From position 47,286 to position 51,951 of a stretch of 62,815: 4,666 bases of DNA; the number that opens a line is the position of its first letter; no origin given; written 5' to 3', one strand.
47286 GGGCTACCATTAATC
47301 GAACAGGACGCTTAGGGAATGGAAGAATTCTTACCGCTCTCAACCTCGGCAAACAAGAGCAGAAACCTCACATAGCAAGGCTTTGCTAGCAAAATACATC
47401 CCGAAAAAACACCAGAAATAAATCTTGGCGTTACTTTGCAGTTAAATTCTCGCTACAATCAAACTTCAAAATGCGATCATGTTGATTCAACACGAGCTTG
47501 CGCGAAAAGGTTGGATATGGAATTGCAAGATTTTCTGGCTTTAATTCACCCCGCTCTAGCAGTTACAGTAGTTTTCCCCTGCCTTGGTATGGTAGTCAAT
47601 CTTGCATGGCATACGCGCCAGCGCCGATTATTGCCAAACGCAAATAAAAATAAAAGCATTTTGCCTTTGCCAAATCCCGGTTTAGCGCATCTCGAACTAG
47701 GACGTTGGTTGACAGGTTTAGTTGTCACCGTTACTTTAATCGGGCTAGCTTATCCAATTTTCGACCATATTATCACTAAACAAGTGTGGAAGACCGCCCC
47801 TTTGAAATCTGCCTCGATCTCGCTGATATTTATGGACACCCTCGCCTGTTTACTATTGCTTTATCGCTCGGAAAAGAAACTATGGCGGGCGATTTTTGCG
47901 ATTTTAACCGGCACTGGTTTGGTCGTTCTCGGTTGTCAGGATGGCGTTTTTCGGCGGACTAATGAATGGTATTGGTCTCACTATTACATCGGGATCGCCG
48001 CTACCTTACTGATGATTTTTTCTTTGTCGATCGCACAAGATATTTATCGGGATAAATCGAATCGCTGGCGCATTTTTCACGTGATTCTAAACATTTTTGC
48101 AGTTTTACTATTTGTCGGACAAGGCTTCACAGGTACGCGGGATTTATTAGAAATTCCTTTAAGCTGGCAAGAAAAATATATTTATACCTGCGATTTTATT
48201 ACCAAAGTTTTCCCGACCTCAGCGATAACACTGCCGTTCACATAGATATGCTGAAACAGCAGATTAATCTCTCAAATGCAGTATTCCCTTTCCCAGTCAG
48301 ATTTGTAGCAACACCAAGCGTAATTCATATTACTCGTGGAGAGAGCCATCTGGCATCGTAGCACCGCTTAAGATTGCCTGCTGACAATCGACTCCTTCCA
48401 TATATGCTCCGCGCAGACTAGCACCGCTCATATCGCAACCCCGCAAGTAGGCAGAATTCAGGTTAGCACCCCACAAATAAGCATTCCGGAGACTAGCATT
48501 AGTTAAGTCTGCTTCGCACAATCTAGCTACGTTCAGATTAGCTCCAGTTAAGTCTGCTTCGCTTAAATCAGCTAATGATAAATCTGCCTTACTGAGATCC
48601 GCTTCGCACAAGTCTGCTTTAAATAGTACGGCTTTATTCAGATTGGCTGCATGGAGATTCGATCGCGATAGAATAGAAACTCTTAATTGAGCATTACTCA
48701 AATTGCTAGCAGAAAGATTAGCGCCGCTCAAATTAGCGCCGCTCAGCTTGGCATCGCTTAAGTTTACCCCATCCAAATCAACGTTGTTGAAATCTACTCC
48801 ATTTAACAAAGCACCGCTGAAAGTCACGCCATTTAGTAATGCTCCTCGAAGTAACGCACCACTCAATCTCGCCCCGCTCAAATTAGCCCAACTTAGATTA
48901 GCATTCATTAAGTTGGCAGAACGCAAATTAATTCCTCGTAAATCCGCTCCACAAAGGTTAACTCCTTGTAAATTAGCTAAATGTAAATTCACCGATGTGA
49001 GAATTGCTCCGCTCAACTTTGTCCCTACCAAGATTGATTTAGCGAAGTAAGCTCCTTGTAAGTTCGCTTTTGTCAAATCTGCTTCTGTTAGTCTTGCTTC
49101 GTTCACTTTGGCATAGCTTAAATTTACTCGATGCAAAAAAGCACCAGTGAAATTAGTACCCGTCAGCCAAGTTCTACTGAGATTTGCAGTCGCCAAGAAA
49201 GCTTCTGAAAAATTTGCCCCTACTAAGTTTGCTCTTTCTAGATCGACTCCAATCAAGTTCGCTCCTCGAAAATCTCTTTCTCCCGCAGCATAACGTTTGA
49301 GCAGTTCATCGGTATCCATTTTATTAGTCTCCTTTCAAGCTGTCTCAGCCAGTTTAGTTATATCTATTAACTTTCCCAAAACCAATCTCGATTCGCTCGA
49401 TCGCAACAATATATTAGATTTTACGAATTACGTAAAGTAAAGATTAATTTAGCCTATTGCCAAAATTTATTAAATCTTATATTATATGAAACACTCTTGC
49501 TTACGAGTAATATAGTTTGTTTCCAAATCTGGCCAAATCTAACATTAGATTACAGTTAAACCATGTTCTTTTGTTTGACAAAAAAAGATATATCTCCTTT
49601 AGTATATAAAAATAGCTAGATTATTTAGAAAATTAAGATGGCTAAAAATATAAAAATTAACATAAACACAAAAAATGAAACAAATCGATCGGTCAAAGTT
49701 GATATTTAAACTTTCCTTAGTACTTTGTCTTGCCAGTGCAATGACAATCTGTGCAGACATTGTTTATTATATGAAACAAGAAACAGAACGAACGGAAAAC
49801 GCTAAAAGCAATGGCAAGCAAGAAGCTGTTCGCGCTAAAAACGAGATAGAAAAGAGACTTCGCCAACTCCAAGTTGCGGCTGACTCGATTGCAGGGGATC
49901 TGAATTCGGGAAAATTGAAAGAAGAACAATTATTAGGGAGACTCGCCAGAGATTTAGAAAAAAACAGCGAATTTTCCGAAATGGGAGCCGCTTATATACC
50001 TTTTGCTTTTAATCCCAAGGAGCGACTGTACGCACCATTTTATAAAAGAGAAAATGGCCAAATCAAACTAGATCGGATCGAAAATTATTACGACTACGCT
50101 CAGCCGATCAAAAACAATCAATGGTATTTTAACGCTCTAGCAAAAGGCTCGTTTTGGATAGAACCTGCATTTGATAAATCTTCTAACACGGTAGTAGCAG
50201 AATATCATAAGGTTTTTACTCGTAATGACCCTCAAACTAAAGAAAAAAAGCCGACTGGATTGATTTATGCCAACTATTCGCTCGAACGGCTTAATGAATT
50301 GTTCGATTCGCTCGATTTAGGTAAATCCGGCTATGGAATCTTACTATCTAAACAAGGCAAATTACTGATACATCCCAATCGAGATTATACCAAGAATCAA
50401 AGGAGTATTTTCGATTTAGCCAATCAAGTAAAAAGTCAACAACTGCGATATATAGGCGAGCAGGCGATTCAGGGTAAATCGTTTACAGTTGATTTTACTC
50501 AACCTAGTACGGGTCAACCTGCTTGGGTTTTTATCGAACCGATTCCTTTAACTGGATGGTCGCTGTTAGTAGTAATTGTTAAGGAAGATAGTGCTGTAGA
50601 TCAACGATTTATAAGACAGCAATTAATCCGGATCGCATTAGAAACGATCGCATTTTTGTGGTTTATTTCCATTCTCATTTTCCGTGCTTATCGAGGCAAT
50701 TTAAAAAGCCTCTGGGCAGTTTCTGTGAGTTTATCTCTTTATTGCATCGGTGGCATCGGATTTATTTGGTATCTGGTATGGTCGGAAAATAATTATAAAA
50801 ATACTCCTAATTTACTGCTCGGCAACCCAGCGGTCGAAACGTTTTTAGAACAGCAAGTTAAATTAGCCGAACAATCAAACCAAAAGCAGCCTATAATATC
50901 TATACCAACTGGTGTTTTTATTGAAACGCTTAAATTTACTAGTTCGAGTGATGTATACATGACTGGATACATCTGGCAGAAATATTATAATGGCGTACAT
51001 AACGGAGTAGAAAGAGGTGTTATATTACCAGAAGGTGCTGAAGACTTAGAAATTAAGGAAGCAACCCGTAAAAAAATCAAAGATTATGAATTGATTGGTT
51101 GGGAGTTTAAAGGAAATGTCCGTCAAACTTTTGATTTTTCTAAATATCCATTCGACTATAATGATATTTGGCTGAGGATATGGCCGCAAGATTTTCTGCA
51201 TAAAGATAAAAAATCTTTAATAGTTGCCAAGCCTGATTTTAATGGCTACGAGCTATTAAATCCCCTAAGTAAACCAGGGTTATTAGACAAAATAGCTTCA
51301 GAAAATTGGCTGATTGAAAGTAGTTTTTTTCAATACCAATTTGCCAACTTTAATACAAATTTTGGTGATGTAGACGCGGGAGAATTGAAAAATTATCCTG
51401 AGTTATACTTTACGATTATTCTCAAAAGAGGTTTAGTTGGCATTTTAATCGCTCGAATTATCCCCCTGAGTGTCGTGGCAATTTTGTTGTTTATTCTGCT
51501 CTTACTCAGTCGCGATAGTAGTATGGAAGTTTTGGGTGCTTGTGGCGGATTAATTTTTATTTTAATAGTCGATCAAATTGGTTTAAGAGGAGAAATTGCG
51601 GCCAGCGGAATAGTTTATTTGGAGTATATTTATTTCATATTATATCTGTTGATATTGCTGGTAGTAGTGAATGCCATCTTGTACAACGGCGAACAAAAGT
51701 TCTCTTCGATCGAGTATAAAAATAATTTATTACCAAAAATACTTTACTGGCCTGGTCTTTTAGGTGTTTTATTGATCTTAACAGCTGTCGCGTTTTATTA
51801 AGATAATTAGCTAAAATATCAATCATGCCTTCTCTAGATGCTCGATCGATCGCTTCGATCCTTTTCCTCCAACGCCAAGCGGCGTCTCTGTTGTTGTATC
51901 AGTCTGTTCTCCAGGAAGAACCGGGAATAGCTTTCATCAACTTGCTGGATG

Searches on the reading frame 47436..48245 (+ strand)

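Call 5: search_protein_families(library=pfam, proteins=[window:47436-48245:+], max_evalue=0.01)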
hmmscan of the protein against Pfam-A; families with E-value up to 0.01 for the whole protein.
window:47436-48245:+ (269 aa): 2 families
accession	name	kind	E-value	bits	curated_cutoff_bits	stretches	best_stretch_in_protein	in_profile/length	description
PF13301.11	DUF4079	-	2e-40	138.7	31.4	1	34-240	1-141/141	Protein of unknown function (DUF4079)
PF01757.29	Acyl_transf_3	-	0.0039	16.7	31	1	91-245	76-243/326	Acyltransferase domain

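Call 6: search_protein_families(library=ncbifam, proteins=[window:47436-48245:+], max_evalue=0.01)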
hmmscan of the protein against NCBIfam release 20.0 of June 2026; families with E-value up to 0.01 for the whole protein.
window:47436-48245:+ (269 aa): 0 families

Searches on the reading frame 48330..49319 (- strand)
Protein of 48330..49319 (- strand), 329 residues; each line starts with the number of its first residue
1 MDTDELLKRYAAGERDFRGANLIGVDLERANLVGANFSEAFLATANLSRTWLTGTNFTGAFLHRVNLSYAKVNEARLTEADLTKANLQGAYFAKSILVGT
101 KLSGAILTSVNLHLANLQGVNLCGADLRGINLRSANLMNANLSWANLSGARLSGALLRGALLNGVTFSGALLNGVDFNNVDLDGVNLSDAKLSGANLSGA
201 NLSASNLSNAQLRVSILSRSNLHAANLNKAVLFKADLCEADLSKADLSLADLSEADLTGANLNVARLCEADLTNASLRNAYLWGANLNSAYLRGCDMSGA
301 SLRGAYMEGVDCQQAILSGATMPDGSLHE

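Call 5: search_protein_families(library=pfam, proteins=[window:48330-49319:-], max_evalue=0.01)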
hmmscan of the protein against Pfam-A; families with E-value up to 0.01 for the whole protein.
window:48330-49319:- (329 aa): 4 families
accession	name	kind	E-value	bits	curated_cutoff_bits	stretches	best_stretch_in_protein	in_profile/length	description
PF00805.28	Pentapeptide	-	1.4e-80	264.7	20.2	9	115-154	1-40/40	Pentapeptide repeats (8 copies)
PF13599.13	Pentapeptide_4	-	1.3e-31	108.9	38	5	111-187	2-78/78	Pentapeptide repeat region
PF13576.12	Pentapeptide_3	-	3.2e-26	91.7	27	1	148-190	2-47/48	Pentapeptide repeats (9 copies)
PF25296.1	Decapeptide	-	1.9e-05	24.9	45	0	192-257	7-72/74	Decapeptide repeat region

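Call 6: search_protein_families(library=ncbifam, proteins=[window:48330-49319:-], max_evalue=0.01)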
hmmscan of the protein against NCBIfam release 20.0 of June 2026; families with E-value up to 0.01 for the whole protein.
window:48330-49319:- (329 aa): 19 families
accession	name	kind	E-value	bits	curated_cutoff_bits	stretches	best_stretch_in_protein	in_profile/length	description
NF052603.1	penta_Alr5209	equivalog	3e-59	198.1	125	5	4-94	2-92/113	Alr5209 family pentapeptide repeat protein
NF047416.1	penta_HetL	equivalog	1.9e-55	187.7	260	2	4-164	2-162/218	heterocyst differentiation pentapeptide repeat protein HetL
NF011744.0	PRK15197.1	equivalog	7.4e-42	143.5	274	4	13-113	152-252/291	SPI-2 type III secretion system effector PipB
NF011743.0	PRK15196.1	equivalog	3.8e-36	124.7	354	3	99-258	151-315/350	type III secretion system effector PipB2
NF033086.2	penta_rpt_Qnr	equivalog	4.5e-28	98.4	240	2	15-138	71-189/211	Qnr family pentapeptide repeat protein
NF000349.1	mfpA_AE000516.2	equivalog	6.5e-26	91.3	360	3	174-321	11-163/183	pentapeptide repeat protein MfpA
NF000071.4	penta_rpt_QnrA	exception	1.4e-23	83.8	450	4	16-138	78-195/218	QnrA family quinolone resistance pentapeptide repeat protein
NF038182.1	penta_rpt_SmQnr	exception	2.3e-22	79.9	460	3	22-141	82-196/215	SmQnr family pentapeptide repeat protein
NF012152.0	penta_rpt_QnrC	exception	1e-21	77.9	500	2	16-131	78-188/221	QnrC family quinolone resistance pentapeptide repeat protein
NF000421.1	penta_rpt_QnrVC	exception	1.1e-21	77.8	460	3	15-134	77-196/218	QnrVC family quinolone resistance pentapeptide repeat protein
NF033375.2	penta_rpt_QnrE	exception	4.4e-21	75.9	480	3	7-140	66-194/214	QnrE family quinolone resistance pentapeptide repeat protein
NF012151.0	penta_rpt_QnrAS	exception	6.7e-21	75.3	490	4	7-137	69-194/218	QnrAS family quinolone resistance pentapeptide repeat protein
NF000056.3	penta_rpt_QnrS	exception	6.8e-21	75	460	2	16-135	78-192/218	QnrS family quinolone resistance pentapeptide repeat protein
NF000420.1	penta_rpt_QnrB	exception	7.2e-21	75.2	460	3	6-139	65-193/214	QnrB family quinolone resistance pentapeptide repeat protein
NF000139.2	penta_rpt_QnrD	exception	1.2e-18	67.9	425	3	55-140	109-194/214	QnrD family quinolone resistance pentapeptide repeat protein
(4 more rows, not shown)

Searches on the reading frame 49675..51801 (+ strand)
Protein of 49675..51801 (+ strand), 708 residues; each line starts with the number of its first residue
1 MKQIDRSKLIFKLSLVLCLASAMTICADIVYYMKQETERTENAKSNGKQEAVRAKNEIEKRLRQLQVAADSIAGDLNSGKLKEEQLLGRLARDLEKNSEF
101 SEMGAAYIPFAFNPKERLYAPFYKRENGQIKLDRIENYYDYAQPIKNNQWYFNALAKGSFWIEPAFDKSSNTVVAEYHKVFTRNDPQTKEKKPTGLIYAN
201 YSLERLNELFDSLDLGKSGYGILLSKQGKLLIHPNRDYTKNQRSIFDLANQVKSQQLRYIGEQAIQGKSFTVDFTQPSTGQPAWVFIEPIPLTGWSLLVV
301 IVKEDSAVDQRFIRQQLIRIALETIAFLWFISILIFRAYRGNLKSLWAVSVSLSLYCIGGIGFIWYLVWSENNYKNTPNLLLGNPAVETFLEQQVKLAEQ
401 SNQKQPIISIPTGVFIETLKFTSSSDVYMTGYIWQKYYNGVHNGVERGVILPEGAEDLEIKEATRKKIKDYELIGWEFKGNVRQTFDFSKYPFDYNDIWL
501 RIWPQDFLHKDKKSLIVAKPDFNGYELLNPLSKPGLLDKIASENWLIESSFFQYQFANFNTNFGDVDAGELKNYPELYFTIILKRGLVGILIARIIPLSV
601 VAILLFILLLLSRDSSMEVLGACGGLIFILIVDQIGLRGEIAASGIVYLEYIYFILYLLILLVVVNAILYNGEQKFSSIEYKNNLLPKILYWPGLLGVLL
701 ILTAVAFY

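Call 5: search_protein_families(library=pfam, proteins=[window:49675-51801:+], max_evalue=0.01)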
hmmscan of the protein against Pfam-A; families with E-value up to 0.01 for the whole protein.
window:49675-51801:+ (708 aa): 3 families
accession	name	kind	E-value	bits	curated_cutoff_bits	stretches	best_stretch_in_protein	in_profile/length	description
PF02743.24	dCache_1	-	1.5e-12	48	45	1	134-300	84-240/240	Cache domain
PF22673.2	MCP-like_PDC_1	-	7.4e-08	33.3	27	1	90-184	5-95/113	Methyl-accepting chemotaxis protein-like, first PDC sensor domain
PF17201.10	Cache_3-Cache_2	-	0.00028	20.7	27.7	1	202-307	187-290/299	Cache 3/Cache 2 fusion domain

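Call 6: search_protein_families(library=ncbifam, proteins=[window:49675-51801:+], max_evalue=0.01)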
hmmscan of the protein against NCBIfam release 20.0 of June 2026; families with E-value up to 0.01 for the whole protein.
window:49675-51801:+ (708 aa): 0 families
